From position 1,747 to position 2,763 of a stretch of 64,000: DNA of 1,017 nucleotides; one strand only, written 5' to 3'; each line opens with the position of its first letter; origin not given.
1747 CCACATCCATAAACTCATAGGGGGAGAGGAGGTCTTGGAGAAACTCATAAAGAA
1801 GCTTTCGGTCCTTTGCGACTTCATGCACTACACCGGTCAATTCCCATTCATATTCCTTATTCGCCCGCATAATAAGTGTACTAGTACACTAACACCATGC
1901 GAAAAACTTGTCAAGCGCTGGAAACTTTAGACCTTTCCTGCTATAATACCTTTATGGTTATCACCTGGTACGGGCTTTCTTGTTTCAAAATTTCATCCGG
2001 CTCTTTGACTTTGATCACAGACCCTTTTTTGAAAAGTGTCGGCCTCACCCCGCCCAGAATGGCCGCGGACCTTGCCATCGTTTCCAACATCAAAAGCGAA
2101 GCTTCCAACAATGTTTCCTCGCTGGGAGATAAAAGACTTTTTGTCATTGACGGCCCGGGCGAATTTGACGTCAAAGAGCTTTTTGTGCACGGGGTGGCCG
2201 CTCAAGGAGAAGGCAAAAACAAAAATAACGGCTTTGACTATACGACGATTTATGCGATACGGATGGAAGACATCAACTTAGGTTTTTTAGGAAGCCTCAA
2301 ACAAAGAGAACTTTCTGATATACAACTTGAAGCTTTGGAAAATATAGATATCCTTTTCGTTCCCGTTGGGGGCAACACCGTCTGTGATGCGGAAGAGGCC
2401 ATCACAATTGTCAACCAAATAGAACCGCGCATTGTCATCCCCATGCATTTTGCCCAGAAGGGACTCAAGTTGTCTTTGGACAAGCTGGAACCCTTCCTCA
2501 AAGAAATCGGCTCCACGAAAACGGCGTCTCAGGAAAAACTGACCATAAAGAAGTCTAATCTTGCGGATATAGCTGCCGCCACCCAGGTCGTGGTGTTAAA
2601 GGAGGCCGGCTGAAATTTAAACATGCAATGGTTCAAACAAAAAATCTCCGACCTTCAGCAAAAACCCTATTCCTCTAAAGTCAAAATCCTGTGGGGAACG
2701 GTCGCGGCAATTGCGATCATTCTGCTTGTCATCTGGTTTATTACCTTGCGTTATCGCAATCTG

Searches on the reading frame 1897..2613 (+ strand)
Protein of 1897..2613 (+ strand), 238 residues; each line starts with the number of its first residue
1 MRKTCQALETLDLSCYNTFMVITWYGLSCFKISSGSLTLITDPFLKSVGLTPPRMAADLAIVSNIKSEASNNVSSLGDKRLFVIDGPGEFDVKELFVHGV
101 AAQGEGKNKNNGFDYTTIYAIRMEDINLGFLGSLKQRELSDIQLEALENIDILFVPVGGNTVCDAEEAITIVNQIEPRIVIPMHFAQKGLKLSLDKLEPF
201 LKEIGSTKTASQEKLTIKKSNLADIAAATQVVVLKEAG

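Call 101: find_encoding_contigs(protein=window:1897-2613:+, flank=10000, max_places=2)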
Protein window:1897-2613:+ (238 aa): 3 contigs read that carry it; 2 places shown.
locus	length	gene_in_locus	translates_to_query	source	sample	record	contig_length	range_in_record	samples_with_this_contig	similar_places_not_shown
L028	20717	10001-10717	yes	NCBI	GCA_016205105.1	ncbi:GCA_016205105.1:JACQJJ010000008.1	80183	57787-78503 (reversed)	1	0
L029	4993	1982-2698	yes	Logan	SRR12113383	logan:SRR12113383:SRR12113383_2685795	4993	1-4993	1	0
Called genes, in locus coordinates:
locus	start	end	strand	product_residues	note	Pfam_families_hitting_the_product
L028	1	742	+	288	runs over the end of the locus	PF00781:DAGK_cat, PF19279:YegS_C (weak)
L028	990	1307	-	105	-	-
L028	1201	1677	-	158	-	PF02475:TRM5-TYW2_MTfase (weak), PF05175:MTS, PF10294:Methyltransf_16 (weak), PF01596:Methyltransf_3 (weak), PF06325:PrmA, PF12847:Methyltransf_18, PF13847:Methyltransf_31 (weak), PF13649:Methyltransf_25 (weak)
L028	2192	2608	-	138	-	-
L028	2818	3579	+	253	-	PF01978:TrmB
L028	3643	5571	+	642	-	PF04760:IF2_N, PF00009:GTP_EFTU, PF00025:Arf (weak), PF01926:MMR_HSR1, PF02421:FeoB_N (weak), PF22042:EF-G_D2, PF11987:IF-2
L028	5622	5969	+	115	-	PF02033:RBFA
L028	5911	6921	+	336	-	PF01368:DHH, PF02272:DHHA1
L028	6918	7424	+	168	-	PF00571:CBS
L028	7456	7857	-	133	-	-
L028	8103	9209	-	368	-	PF21710:Spt6_S1 (faint), PF00575:S1, PF23459:S1_RRP5 (weak)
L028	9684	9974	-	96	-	PF01371:Trp_repressor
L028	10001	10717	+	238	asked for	PF13483:Lactamase_B_3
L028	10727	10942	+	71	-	-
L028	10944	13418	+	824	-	PF00521:DNA_topoisoIV, PF03989:DNA_gyraseA_C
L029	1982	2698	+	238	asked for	PF13483:Lactamase_B_3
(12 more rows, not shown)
